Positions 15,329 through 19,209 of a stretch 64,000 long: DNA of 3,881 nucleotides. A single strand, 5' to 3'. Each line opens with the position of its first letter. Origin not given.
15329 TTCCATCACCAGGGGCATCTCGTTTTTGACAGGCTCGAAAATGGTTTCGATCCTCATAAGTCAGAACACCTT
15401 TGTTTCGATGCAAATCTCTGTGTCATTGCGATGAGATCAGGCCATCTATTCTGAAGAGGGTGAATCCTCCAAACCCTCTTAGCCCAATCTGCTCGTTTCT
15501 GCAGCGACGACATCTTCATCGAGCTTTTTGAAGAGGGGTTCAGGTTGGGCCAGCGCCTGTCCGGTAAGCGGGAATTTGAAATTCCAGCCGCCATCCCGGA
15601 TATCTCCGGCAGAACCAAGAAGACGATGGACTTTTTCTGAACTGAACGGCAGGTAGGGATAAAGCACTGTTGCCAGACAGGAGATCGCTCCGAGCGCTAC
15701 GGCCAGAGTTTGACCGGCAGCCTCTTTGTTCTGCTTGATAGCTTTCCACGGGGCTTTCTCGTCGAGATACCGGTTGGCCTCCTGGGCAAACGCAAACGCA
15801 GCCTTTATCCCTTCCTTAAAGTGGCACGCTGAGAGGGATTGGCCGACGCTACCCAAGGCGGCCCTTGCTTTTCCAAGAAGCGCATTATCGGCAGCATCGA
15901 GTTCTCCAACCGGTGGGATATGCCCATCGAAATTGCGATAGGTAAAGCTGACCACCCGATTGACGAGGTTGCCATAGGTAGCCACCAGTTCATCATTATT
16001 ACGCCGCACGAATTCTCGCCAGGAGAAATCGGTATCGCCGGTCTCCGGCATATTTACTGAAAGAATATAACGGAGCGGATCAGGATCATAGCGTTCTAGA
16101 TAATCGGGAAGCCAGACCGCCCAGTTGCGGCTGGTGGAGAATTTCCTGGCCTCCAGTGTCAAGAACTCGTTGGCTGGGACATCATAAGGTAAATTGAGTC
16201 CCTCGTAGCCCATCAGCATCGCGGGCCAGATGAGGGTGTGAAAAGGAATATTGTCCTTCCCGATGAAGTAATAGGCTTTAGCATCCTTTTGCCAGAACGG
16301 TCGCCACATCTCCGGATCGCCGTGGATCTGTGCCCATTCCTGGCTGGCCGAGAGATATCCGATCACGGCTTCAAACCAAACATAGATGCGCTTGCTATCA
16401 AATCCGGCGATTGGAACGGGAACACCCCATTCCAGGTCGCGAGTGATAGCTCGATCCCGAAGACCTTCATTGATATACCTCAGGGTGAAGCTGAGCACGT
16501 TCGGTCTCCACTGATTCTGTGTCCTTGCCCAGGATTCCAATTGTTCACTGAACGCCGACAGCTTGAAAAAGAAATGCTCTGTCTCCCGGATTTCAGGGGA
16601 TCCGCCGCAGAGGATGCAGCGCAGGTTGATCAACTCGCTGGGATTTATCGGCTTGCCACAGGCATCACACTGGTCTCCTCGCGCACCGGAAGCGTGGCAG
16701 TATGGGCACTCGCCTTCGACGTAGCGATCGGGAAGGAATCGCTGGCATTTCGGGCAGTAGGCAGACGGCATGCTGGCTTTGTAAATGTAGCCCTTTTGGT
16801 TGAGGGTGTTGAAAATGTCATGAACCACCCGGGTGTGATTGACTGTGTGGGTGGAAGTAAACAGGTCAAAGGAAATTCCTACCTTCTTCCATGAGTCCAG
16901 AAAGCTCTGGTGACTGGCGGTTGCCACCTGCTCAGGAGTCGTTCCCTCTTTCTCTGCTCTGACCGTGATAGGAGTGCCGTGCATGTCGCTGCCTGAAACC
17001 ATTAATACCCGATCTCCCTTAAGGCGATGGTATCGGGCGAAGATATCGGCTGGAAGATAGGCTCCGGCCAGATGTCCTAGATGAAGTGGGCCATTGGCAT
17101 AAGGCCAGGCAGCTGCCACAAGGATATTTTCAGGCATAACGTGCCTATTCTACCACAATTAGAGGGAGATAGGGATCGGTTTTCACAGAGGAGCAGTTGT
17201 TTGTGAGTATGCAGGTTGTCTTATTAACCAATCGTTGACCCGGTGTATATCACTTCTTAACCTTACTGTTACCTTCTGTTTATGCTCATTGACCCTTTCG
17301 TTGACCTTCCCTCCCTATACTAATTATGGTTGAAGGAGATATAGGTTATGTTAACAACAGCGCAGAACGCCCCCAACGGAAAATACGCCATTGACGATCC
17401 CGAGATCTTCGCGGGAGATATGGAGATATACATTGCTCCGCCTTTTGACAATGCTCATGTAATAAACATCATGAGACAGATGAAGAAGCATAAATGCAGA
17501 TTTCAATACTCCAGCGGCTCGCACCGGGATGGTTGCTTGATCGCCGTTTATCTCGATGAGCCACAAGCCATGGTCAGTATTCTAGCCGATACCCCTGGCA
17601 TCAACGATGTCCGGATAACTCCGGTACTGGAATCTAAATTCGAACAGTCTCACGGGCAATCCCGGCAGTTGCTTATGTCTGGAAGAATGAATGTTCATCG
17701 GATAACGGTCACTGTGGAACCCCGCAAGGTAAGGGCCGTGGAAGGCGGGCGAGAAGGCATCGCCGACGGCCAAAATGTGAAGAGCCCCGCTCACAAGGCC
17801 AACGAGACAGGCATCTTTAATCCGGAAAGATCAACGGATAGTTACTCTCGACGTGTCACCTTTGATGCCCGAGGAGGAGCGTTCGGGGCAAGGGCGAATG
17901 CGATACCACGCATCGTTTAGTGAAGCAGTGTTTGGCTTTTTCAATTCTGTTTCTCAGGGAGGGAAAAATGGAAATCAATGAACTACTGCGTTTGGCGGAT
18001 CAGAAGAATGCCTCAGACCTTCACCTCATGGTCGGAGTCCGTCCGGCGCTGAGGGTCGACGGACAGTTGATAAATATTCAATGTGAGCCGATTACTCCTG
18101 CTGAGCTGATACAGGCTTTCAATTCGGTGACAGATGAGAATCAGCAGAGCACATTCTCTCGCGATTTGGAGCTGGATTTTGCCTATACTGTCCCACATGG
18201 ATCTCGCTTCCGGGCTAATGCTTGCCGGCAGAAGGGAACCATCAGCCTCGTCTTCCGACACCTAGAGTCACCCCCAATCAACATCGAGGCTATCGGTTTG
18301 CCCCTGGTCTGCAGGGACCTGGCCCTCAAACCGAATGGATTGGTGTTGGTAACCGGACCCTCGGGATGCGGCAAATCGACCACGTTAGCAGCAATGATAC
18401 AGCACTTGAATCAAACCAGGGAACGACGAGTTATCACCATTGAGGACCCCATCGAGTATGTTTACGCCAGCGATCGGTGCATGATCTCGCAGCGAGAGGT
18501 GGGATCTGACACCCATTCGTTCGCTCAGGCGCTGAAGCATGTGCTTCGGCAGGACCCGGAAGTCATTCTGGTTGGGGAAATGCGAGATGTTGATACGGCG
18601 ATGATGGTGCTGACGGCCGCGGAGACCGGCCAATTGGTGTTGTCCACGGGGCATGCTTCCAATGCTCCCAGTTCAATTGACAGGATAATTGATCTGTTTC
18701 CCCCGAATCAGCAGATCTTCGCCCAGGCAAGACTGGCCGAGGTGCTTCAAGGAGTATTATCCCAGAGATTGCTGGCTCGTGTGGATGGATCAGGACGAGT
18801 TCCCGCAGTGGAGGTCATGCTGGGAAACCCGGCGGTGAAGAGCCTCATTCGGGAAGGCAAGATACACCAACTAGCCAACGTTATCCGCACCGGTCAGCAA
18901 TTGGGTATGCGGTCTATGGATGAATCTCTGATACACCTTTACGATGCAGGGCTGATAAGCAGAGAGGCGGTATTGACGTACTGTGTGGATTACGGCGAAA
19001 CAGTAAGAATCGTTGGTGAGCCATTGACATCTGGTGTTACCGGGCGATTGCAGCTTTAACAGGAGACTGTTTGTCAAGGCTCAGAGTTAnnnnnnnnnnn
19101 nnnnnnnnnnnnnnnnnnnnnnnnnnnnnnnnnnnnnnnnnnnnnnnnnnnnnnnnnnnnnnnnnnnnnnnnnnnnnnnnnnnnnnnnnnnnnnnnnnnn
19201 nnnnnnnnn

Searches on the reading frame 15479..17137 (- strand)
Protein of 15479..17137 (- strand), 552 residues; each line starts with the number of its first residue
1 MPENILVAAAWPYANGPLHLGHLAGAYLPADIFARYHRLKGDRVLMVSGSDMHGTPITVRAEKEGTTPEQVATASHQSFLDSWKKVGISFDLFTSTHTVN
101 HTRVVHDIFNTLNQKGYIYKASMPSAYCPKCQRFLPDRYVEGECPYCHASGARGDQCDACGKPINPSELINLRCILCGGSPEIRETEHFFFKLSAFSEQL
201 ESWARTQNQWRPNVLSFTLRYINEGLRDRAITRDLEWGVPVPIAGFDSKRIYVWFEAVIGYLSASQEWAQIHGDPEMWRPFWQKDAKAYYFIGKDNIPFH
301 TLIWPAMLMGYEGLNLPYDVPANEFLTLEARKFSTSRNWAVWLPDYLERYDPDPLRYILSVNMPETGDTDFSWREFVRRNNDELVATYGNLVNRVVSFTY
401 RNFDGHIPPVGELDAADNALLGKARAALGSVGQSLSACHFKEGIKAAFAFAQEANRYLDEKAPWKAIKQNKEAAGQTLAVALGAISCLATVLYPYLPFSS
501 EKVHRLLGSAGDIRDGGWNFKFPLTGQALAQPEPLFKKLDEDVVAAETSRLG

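Call 46: search_protein_families(library=pfam, proteins=[window:15479-17137:-], max_evalue=0.05)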
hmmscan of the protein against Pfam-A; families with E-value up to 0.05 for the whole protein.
window:15479-17137:- (552 aa): 7 families
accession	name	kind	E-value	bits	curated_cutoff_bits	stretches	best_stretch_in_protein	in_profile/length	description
PF09334.17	tRNA-synt_1g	-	2.2e-157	524.3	20.1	1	5-395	1-390/391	tRNA synthetases class I (M)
PF00133.28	tRNA-synt_1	-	1.4e-19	70.6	22.7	1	7-243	27-245/414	tRNA synthetases class I (I, L, M and V)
PF19303.5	Anticodon_3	-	4.5e-13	49.8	23.5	1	407-548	1-144/152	Anticodon binding domain of methionyl tRNA ligase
PF01406.26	tRNA-synt_1e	-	1.6e-06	28.2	27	1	18-123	23-126/301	tRNA synthetases class I (C) catalytic domain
PF08264.19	Anticodon_1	-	0.0004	20.7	25.1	1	417-513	1-99/148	Anticodon-binding domain of tRNA ligase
PF07191.17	Zn_ribbon_6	-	0.02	15.3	25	1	127-165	2-40/67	Double zinc ribbon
PF12773.13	DZR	-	0.029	15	27.3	0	125-161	12-45/45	Double zinc ribbon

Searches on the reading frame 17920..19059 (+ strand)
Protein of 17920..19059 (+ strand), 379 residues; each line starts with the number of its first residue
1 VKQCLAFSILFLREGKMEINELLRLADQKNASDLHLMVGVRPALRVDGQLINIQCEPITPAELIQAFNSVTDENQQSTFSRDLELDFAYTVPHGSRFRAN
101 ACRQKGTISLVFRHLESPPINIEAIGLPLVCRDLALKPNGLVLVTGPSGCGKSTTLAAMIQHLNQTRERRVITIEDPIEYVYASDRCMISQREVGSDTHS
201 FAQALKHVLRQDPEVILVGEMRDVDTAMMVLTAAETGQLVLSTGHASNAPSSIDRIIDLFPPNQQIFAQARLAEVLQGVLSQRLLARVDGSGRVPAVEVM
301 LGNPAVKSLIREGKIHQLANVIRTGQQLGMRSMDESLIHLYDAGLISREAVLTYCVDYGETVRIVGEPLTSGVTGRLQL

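Call 46: search_protein_families(library=pfam, proteins=[window:17920-19059:+], max_evalue=0.05)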
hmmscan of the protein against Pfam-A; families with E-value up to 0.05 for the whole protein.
window:17920-19059:+ (379 aa): 30 families (the best 25 are shown)
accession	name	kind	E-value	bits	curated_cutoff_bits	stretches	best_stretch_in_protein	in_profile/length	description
PF00437.27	T2SSE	-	6.4e-41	140.7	24.9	1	20-294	13-287/370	Type II/IV secretion system protein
PF13401.12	AAA_22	-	1.1e-05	26.2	27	1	139-192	5-56/130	AAA domain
PF00005.33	ABC_tran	-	3.9e-05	24.7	25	1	134-173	6-45/137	ABC transporter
PF13191.12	AAA_16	-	4.1e-05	24.6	32.6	1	137-178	23-60/167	AAA ATPase domain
PF13245.12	AAA_19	-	5.1e-05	23.9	25.1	1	139-192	11-58/134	AAA domain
PF13604.12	AAA_30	-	9e-05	22.7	27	1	131-244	10-123/191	AAA domain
PF13555.12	AAA_29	-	0.0001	22.4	27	1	133-161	16-44/61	P-loop containing region of AAA domain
PF03215.21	Rad17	-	0.00013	22.4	23.8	1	124-163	30-69/186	Rad17 P-loop domain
PF25199.1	nSTAND_NTPase5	-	0.00052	20.3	34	1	138-179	40-81/145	Novel STAND NTPase 5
PF20720.3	nSTAND3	-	0.00067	19.8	27.2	1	136-177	14-54/155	Novel STAND NTPase 3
PF24883.2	NPHP3_N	-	0.0007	20.3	24.8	1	139-184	22-59/164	Nephrocystin 3, N-terminal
PF00265.24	TK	-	0.0018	18.6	20.6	1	141-244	3-110/176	Thymidine kinase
PF13173.12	AAA_14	-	0.0021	18.5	27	1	140-181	3-44/129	AAA domain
PF00004.35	AAA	-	0.0026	18.6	21.2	1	142-221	1-66/131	ATPase family associated with various cellular activities (AAA)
PF00485.24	PRK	-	0.0028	18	22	1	144-194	4-55/196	Phosphoribulokinase / Uridine kinase family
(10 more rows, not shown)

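Call 79: search_protein_families(library=ncbifam, proteins=[window:17920-19059:+], max_evalue=0.001)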
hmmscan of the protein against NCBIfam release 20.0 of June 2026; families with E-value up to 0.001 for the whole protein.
window:17920-19059:+ (379 aa): 22 families
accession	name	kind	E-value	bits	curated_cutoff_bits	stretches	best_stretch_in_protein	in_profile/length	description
TIGR01420.1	pilT_fam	subfamily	7.8e-126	419.9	319.1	1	19-355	2-338/343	PilT/PilU family type 4a pilus ATPase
TIGR02533.1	type_II_gspE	equivalog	8.3e-40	136.9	630.25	1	134-288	238-382/486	type II secretion system ATPase GspE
TIGR02524.1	dot_icm_DotB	equivalog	1.1e-38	133.4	463.3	1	19-348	6-347/358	Dot/Icm type IV secretion system ATPase DotB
TIGR02525.1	plasmid_TraJ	equivalog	1.5e-38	132.7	368.3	1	98-351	108-363/372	plasmid transfer ATPase TraJ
TIGR02538.1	type_IV_pilB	equivalog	8.5e-38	130.3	675.65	1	19-287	185-454/564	type IV-A pilus assembly ATPase PilB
NF041000.1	ATPase_ComGA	equivalog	7.2e-37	126.8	300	1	134-286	123-266/267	competence type IV pilus ATPase ComGA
NF053534.1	T4PilAsmATPsTfpB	equivalog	1.1e-36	126.4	850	1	133-287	330-474/584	type IV pilus assembly ATPase TfpB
NF007755.0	PRK10436.1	equivalog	1.7e-34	119.3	617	1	19-291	89-361/465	type II secretion system protein GspE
NF058587.1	archaellum_moto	equivalog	1.4e-15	57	550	1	136-256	272-393/527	archaellum flagellar ATPase motor FlaI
TIGR02782.1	TrbB_P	equivalog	6.7e-13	48.6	304.55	1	142-277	139-273/303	P-type conjugative transfer ATPase TrbB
TIGR02788.1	VirB11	equivalog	3.7e-12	45.9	249.95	1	140-265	145-271/308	P-type DNA transfer ATPase VirB11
NF010407.0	PRK13833.1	subfamily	2.1e-11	43.8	499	1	142-280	147-283/323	conjugal transfer protein TrbB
NF010469.0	PRK13894.1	subfamily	3.6e-11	43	508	1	141-264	151-272/320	conjugal transfer ATPase TrbB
NF010425.0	PRK13851.1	equivalog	2.2e-09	36.6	461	1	142-259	165-283/344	type IV secretion system protein VirB11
NF053672.1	bindosome_BasE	exception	5e-08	32.1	1000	1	143-266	274-398/512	bindosome assembly system ATPase subunit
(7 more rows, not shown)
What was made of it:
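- A PilT/PilU-family ATPase above the NCBIfam cutoff lies at 17920-19059 (call 79).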
